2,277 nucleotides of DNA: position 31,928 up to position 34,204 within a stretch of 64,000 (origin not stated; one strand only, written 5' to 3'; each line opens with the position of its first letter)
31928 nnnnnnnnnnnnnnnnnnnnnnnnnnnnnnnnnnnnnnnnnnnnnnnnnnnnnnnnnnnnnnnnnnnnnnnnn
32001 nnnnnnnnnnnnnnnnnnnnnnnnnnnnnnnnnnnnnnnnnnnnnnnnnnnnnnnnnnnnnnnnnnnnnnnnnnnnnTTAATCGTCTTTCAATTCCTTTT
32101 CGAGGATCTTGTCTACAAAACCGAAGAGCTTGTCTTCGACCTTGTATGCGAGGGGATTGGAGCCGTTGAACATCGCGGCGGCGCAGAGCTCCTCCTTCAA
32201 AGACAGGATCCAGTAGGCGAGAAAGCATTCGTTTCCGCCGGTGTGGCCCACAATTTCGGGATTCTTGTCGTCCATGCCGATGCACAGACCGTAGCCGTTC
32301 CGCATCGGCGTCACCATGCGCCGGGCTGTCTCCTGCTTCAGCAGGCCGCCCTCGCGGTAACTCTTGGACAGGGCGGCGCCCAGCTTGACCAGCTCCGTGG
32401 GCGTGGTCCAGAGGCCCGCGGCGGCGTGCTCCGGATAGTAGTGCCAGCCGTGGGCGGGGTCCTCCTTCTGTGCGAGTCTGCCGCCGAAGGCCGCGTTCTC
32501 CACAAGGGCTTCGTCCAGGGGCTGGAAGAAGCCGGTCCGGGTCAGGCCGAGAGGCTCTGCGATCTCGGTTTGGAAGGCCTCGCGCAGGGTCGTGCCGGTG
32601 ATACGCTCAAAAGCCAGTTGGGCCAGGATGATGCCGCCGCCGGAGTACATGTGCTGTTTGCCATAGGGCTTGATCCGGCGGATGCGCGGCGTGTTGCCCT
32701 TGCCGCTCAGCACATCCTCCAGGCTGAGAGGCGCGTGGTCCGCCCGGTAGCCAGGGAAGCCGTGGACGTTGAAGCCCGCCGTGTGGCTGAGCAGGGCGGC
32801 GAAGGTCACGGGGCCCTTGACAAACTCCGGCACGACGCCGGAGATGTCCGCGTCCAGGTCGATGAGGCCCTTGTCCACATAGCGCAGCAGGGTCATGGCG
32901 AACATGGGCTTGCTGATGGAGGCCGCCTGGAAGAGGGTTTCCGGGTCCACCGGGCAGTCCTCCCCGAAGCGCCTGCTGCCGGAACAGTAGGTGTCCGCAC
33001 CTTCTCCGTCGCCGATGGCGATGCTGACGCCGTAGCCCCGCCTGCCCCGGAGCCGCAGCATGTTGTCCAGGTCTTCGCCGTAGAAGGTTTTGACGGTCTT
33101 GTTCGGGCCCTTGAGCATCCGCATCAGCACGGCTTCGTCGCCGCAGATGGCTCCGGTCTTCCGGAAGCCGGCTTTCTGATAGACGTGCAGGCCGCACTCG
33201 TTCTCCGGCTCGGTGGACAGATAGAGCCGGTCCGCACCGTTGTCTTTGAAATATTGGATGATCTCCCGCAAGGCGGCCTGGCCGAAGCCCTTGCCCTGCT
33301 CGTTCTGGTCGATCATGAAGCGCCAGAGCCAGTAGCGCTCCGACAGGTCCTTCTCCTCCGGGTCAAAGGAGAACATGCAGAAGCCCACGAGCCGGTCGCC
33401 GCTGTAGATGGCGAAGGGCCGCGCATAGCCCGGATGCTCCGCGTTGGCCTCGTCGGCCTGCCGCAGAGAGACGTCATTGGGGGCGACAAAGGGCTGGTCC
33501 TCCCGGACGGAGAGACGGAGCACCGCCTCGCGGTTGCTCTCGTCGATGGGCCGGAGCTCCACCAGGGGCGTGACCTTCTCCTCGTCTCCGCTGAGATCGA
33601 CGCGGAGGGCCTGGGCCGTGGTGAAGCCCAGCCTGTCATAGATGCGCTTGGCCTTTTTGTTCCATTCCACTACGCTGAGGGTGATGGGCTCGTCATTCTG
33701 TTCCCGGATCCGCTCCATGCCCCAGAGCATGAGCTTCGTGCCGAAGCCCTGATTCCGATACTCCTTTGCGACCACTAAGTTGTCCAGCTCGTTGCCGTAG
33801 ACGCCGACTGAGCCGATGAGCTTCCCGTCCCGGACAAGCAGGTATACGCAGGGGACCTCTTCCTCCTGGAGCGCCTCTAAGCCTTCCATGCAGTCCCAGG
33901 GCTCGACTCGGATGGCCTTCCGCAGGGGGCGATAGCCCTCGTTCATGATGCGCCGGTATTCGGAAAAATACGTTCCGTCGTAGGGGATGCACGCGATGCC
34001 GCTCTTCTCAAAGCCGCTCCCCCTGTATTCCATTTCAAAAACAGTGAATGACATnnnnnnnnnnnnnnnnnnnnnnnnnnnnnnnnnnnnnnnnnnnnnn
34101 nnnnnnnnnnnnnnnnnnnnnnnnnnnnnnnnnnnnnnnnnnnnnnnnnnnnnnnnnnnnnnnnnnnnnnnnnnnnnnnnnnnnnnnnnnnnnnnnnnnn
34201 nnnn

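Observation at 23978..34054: Co-directional 8-gene operon made only of GNAT domains (6), beta-lactamase-fold serine hydrolases (3) and a TldD/PmbA protease pair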

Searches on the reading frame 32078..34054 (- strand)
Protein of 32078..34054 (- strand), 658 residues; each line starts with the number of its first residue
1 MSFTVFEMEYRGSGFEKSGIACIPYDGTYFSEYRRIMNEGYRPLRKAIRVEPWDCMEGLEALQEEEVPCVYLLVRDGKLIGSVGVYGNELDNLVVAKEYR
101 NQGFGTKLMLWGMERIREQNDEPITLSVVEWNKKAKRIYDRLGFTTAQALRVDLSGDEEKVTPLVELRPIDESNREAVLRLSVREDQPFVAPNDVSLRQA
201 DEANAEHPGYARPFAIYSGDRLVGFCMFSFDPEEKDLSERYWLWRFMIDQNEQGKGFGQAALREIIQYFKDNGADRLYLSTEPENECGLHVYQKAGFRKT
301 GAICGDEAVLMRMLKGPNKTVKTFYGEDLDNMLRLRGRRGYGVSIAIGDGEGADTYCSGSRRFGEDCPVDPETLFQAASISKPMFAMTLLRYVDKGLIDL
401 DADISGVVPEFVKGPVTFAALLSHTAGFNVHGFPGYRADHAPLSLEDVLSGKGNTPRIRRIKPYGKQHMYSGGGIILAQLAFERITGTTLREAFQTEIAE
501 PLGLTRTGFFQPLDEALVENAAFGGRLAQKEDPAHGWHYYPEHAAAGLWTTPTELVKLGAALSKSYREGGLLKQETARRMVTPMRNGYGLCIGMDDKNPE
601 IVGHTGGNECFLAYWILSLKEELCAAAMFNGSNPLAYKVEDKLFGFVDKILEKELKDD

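Call 3: search_protein_families(library=pfam, proteins=[window:32078-34054:-], max_evalue=0.01)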
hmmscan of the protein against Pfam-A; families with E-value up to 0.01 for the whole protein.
window:32078-34054:- (658 aa): 10 families
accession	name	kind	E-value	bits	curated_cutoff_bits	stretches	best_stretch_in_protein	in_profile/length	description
PF00144.29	Beta-lactamase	-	1.4e-41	143.2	27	1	339-641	15-320/329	Beta-lactamase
PF00583.31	Acetyltransf_1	-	5.5e-31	107.7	20.7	2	202-297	25-116/116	Acetyltransferase (GNAT) family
PF13508.13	Acetyltransf_7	-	4e-20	72.4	27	2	70-145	5-83/84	Acetyltransferase (GNAT) domain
PF13673.13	Acetyltransf_10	-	2e-15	57.4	23.6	2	70-147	33-110/128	Acetyltransferase (GNAT) domain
PF13302.13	Acetyltransf_3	-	4.1e-15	57.1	25.4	1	166-298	3-138/138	Acetyltransferase (GNAT) domain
PF08445.16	FR47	-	3.6e-12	46.6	22.1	1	86-147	20-80/86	FR47-like protein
PF13420.13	Acetyltransf_4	-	7.5e-09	36.2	24.3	1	209-301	47-138/155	Acetyltransferase (GNAT) domain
PF13523.12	Acetyltransf_8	-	0.00029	20.9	27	0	249-303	88-143/145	Acetyltransferase (GNAT) domain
PF13354.11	Beta-lactamase2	-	0.00072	19.4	22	0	369-404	15-50/214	Beta-lactamase enzyme family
PF14542.12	Acetyltransf_CG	-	0.0039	17.7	30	0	90-120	27-57/80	GCN5-related N-acetyl-transferase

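Call 4: search_protein_families(library=ncbifam, proteins=[window:32078-34054:-], max_evalue=0.01)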
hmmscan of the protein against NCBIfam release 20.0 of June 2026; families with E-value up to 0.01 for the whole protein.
window:32078-34054:- (658 aa): 37 families (the best 25 are shown)
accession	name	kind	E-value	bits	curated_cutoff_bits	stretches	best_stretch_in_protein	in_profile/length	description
TIGR01575.1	rimI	equivalog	2e-19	70.1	86.4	2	51-149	16-117/132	ribosomal protein S18-alanine N-acetyltransferase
TIGR03448.1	mycothiol_MshD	equivalog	1.9e-13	50.4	163.1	2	93-148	234-289/294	mycothiol synthase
NF053587.1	SpmdActasePaiA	equivalog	2.3e-11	43.7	250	1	89-161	92-163/172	spermidine/spermine N(1)-acetyltransferase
NF040503.1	resist_ArsN1a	equivalog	4.3e-11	42.8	170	1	248-302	84-138/159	arsinothricin resistance N-acetyltransferase ArsN1 family A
NF002959.0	PRK03624.1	equivalog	7.9e-11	41.9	124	2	90-150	75-135/147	GNAT family acetyltransferase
NF007025.1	PRK09491.1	equivalog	4.5e-10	39.6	173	2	90-148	65-123/145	ribosomal protein S18-alanine N-acetyltransferase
TIGR03103.1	trio_acet_GNAT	equivalog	5.2e-10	38.5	569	2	242-321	157-238/547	N-acetylglutaminylglutamine synthetase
NF000487.1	stat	exception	4.2e-08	32.9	420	1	190-309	58-169/189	streptothricin N-acetyltransferase STAT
NF052559.1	MthAcHydAcmB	equivalog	8.2e-08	31.4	550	1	356-511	41-215/391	methyl acetate hydrolase AcmB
NF038269.1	lipase_LipE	equivalog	2.2e-07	30.4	750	1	345-510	61-223/407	lipase LipE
NF007943.0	PRK10662.1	equivalog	2.3e-07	29.8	266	1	341-595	51-302/380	D-alanyl-D-alanine-carboxypeptidase/endopeptidase AmpH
NF007807.0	PRK10514.1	equivalog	1.2e-06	28.5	134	1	81-168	64-143/147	acetyltransferase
NF049894.1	CG3035_N_ac_Glu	equivalog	1.5e-06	27.7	280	1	249-299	241-291/300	N-acetylglutamate synthase, CG3035 family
NF033569.1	blaLHK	exception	1.5e-06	27.4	850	1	342-511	56-220/390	LHK family class C beta-lactamase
NF011709.0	PRK15130.1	equivalog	2.9e-06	27.2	218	1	244-303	86-146/186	spermidine N1-acetyltransferase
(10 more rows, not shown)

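Call 29: search_solved_structures(query=window:32078-34054:-, max_evalue=0.0001)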
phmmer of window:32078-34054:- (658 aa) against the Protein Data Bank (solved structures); distinct sequences matched with E-value up to 0.0001: 36.
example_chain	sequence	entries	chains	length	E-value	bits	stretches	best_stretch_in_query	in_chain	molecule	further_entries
9dsb_A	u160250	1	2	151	5.2e-13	51.2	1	168-303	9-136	Spermine/spermidine acetyltransferase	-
2fl4_A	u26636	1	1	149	5.5e-13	51.1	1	169-303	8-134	spermine/spermidine acetyltransferase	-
2qmi_A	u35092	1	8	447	8.9e-12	47.1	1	336-639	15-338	Pbp related beta-lactamase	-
6kjh_A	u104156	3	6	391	6.1e-11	44.3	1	371-575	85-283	Putative beta-lactamase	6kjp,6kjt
6kjj_A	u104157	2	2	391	1.5e-10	43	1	371-575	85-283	Putative beta-lactamase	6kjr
1sde_A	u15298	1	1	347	8.7e-10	40.5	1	373-634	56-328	D-alanyl-D-alanine carboxypeptidase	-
6kjq_A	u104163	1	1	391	8.8e-10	40.5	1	372-575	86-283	Putative beta-lactamase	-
1cef_A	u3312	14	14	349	8.9e-10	40.5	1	373-634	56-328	D-ALANYL-D-ALANINE CARBOXYPEPTIDASE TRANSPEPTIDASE | D-ALANYL-D-ALANINE CARBOXYPEPTIDASE | D-alanyl-D-alanine carboxypeptidase precursor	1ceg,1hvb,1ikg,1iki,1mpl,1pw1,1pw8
1ci8_A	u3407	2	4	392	9.6e-09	37.1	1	336-512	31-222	PROTEIN (CARBOXYLESTERASE)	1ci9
9sn1_A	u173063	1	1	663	1.1e-08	36.8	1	350-578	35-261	Beta-lactamase family protein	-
3fyn_A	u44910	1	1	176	2.3e-08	35.8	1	184-306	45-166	Integron gene cassette protein HFX_CASS3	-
7atl_AAA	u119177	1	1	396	4.5e-08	34.9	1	359-512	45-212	Esterase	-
7spn_A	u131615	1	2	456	5e-08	34.7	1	342-585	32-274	IS11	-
4y7p_A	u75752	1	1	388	8.8e-08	33.9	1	346-588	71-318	Alkaline D-peptidase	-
5zh8_A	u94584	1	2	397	1.5e-07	33.1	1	359-560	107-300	Protein FmtA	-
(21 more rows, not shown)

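Call 30: find_homologous_proteins(query=window:32078-34054:-, max_evalue=1e-10)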
Query window:32078-34054:- (658 aa): 1923 proteins with E <= 1e-10 among 8000 candidates; the best 120 are listed.
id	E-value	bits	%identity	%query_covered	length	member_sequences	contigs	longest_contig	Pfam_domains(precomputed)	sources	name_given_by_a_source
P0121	0.0e+0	1365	88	100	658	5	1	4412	PF13673.14,PF13420.14,PF13302.14,PF13508.14,PF08445.17,PF00583.32,PF00144.30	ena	-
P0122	0.0e+0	1179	80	96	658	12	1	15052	PF13673.14,PF13354.13,PF13420.14,PF13302.14,PF13508.14,PF08445.17,PF00583.32,PF00144.30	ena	-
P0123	0.0e+0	1140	77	96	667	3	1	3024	PF13673.14,PF13420.14,PF13302.14,PF13508.14,PF08445.17,PF00583.32,PF00144.30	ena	-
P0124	0.0e+0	1124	74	98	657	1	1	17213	PF13673.14,PF13420.14,PF13302.14,PF13508.14,PF08445.17,PF00583.32,PF00144.30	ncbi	-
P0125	0.0e+0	1074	72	98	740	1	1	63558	PF13673.14,PF13420.14,PF13302.14,PF13508.14,PF08445.17,PF00583.32,PF00144.30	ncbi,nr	ncbi:MAG: GNAT family N-acetyltransferase [Clostridiales bacterium]|nr:GNAT family N-acetyltransfera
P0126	0.0e+0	1051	70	97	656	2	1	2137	PF13673.14,PF13420.14,PF13302.14,PF13508.14,PF08445.17,PF00583.32,PF00144.30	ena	-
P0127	0.0e+0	1041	89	75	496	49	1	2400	PF13420.14,PF13302.14,PF13508.14,PF00583.32,PF00144.30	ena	-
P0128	0.0e+0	1029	88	75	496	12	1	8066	PF13420.14,PF13302.14,PF13508.14,PF00583.32,PF00144.30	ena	-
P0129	1.4e-295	1000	86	75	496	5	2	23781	PF13420.14,PF13302.14,PF13508.14,PF00583.32,PF00144.30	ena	-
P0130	1.7e-261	887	77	74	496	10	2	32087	PF13302.14,PF13508.14,PF00583.32,PF00144.30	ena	-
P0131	2.6e-258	877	77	74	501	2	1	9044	PF13302.14,PF13508.14,PF00583.32,PF00144.30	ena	-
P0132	6.0e-258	876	76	74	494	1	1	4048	PF13420.14,PF13302.14,PF13508.14,PF00583.32,PF00144.30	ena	-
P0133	6.9e-258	875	79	71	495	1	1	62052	PF13354.13,PF13420.14,PF13302.14,PF13508.14,PF00583.32,PF00144.30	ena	-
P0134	7.8e-256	869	75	74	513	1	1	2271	PF13302.14,PF13508.14,PF00583.32,PF00144.30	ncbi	-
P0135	2.5e-255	867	81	69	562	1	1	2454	PF13420.14,PF13302.14,PF13508.14,PF00583.32,PF00144.30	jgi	jgi:CubicO group peptidase (beta-lactamase class C family)/RimJ/RimL family protein N-acetyltransfer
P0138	1.8e-250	851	75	74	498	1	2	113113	PF13302.14,PF13508.14,PF00583.32,PF00144.30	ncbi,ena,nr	ncbi:MAG: GNAT family N-acetyltransferase [Lachnospiraceae bacterium]|nr:GNAT family N-acetyltransfe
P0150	4.7e-244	830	75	71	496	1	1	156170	PF13302.14,PF13508.14,PF00583.32,PF00144.30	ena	-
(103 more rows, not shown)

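Call 31: find_encoding_contigs(protein=P0125, flank=10000, max_places=1)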
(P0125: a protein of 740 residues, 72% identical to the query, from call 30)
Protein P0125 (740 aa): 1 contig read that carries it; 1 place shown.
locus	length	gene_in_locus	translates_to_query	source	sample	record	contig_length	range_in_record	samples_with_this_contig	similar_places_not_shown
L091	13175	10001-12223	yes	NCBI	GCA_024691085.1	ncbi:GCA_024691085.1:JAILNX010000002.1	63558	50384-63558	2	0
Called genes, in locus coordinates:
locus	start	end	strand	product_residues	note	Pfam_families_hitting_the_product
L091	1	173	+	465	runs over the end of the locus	PF00342:PGI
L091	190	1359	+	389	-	PF01098:FTSW_RODA_SPOVE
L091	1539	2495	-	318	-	-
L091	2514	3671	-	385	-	-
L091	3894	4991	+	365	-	PF00266:Aminotran_5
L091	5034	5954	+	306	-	PF00389:2-Hacid_dh, PF00670:AdoHcyase_NAD (faint), PF02826:2-Hacid_dh_C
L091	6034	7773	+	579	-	PF00587:tRNA-synt_2b, PF04073:tRNA_edit, PF03129:HGTP_anticodon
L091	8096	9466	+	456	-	PF00144:Beta-lactamase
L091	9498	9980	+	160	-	PF13302:Acetyltransf_3, PF00583:Acetyltransf_1, PF13673:Acetyltransf_10, PF13508:Acetyltransf_7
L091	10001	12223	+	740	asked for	PF00583:Acetyltransf_1, PF13508:Acetyltransf_7, PF13673:Acetyltransf_10 (weak), PF08445:FR47 (weak), PF00583:Acetyltransf_1, PF13302:Acetyltransf_3, PF13420:Acetyltransf_4 (weak), PF00144:Beta-lactamase, +1 more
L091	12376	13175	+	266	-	PF12746:GNAT_acetyltran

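Call 32: find_encoding_contigs(protein=P0122, flank=10000, max_places=1)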
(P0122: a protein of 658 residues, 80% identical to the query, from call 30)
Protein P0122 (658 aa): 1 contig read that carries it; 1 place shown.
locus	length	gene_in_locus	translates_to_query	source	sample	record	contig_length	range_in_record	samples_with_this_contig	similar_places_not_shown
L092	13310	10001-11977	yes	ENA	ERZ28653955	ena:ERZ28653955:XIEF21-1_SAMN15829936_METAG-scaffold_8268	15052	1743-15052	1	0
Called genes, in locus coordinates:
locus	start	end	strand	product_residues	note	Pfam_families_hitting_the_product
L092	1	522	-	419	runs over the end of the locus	PF14131:DUF4298, PF00583:Acetyltransf_1, PF13302:Acetyltransf_3, PF06445:GyrI-like, PF14526:Cass2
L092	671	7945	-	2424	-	PF00395:SLH, PF07554:FIVAR (weak)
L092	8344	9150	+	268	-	PF21302:Zn_ribbon_RlmA, PF13489:Methyltransf_23 (weak), PF01209:Ubie_methyltran (weak), PF13847:Methyltransf_31 (weak), PF08241:Methyltransf_11, PF08242:Methyltransf_12 (faint), PF13649:Methyltransf_25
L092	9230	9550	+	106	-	-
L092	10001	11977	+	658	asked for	PF00583:Acetyltransf_1, PF13673:Acetyltransf_10, PF08445:FR47 (weak), PF13508:Acetyltransf_7, PF13302:Acetyltransf_3, PF00583:Acetyltransf_1, PF13420:Acetyltransf_4 (weak), PF00144:Beta-lactamase, +2 more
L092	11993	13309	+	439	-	?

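Call 33: find_encoding_contigs(protein=P0138, flank=10000, max_places=1)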
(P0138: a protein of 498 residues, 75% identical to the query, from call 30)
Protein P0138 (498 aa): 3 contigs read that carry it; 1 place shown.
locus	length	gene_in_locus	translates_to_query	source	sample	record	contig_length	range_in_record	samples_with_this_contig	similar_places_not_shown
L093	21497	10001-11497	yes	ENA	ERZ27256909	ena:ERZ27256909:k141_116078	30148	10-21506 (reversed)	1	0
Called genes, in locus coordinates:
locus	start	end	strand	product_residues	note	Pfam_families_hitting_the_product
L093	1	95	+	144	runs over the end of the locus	-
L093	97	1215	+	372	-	-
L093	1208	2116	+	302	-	PF19293:CdaA_N, PF02457:DAC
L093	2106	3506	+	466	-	PF07949:YbbR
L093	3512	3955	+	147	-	PF02580:Tyr_Deacylase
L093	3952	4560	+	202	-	PF01330:RuvA_N, PF14520:HHH_5, PF07499:RuvA_C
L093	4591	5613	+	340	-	PF05496:RuvB_N, PF01078:Mg_chelatase (faint), PF20720:nSTAND3 (faint), PF00004:AAA, PF07728:AAA_5, PF17864:AAA_lid_4, PF05491:WHD_RuvB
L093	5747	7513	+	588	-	PF00749:tRNA-synt_1c, PF03950:tRNA-synt_1c_C, PF20974:tRNA-synt_1c_C2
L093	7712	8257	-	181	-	-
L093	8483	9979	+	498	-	PF03553:Na_H_antiporter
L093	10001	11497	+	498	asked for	PF13302:Acetyltransf_3, PF00583:Acetyltransf_1, PF13508:Acetyltransf_7, PF00144:Beta-lactamase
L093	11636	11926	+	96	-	PF00166:Cpn10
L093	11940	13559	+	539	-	PF00118:Cpn60_TCP1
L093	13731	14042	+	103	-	PF04365:BrnT_toxin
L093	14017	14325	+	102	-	-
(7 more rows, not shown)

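Call 34: find_encoding_contigs(protein=P0150, flank=10000, max_places=1)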
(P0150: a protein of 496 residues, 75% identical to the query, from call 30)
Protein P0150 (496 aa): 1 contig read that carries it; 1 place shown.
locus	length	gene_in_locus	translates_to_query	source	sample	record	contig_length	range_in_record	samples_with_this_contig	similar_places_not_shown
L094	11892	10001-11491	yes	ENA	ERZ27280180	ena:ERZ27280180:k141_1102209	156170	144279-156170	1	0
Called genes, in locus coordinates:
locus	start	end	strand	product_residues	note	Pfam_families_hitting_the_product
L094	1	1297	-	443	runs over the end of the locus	PF01554:MatE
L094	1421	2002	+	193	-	-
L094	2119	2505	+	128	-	PF04304:DUF454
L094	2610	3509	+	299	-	PF01183:Glyco_hydro_25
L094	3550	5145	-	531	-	PF06418:CTP_synth_N, PF00117:GATase, PF07722:Peptidase_C26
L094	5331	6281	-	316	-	PF00126:HTH_1, PF03466:LysR_substrate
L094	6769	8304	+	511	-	PF00117:GATase, PF07722:Peptidase_C26, PF02540:NAD_synthase (faint), PF03054:tRNA_Me_trans (faint), PF00958:GMP_synt_C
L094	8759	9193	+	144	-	PF04397:LytTR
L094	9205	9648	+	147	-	PF11457:DUF3021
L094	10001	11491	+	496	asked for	PF00583:Acetyltransf_1, PF13302:Acetyltransf_3, PF13508:Acetyltransf_7, PF00144:Beta-lactamase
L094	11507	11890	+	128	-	?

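Call 101: search_protein_families(library=padloc, proteins=[window:32078-34054:-], max_evalue=0.001)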
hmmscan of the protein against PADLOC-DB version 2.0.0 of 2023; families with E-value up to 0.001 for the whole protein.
window:32078-34054:- (658 aa): 1 family
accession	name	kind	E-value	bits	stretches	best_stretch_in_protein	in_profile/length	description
PDLC04421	PDC-M11A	-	0.00011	19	1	221-319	204-306/486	-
